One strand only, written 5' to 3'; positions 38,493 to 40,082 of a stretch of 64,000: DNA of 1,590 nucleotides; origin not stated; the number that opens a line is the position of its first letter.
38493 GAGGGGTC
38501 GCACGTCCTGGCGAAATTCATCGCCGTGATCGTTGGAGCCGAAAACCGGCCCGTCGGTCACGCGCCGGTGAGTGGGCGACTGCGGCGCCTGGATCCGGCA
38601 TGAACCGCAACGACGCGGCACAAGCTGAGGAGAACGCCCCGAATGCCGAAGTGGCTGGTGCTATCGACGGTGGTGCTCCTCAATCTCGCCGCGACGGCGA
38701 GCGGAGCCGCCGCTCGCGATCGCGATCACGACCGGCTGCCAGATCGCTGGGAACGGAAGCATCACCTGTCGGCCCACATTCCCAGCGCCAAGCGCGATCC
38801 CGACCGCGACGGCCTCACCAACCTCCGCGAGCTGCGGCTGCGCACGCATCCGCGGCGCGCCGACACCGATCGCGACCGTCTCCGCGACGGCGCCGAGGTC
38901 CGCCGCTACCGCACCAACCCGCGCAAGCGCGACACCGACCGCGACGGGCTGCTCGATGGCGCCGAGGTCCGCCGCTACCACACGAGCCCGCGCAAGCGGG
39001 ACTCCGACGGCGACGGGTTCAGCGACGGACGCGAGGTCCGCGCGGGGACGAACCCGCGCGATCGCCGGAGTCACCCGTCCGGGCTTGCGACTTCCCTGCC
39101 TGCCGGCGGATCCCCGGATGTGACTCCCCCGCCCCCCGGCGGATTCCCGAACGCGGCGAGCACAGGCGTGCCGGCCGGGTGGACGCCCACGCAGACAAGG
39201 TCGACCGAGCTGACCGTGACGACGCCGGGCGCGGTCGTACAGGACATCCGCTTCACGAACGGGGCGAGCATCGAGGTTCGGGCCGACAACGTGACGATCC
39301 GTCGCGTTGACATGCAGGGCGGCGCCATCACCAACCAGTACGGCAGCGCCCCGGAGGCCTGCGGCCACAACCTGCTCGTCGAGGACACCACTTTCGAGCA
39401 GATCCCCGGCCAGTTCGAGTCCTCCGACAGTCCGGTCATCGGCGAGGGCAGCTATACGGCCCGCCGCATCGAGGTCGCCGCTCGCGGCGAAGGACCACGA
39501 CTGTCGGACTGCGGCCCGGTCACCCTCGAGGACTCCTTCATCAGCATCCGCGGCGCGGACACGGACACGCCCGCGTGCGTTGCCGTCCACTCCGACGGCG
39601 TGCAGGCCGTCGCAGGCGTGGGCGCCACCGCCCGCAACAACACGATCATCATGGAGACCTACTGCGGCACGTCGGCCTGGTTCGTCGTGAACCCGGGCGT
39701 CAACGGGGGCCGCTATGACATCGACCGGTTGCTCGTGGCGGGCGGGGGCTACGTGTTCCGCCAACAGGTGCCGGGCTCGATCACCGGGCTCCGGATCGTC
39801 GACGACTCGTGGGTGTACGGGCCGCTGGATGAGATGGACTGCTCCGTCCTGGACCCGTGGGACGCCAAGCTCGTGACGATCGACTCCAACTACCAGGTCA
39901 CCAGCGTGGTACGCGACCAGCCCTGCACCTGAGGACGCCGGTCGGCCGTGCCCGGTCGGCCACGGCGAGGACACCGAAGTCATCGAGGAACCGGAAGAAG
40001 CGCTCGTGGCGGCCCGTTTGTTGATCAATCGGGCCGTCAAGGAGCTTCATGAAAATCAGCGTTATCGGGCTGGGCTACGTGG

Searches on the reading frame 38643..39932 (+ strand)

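Call 49: search_protein_families(library=pfam, proteins=[window:38643-39932:+], max_evalue=0.001)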
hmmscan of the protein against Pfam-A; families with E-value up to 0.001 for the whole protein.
window:38643-39932:+ (429 aa): 2 families
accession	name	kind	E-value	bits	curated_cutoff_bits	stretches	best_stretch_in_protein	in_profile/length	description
PF18884.5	TSP3_bac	-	2.6e-13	50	25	1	120-138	1-19/22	Bacterial TSP3 repeat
PF03495.19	Binary_toxB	-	8.3e-05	23.2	25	0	74-134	2-62/78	Clostridial binary toxin B/anthrax toxin PA Ca-binding domain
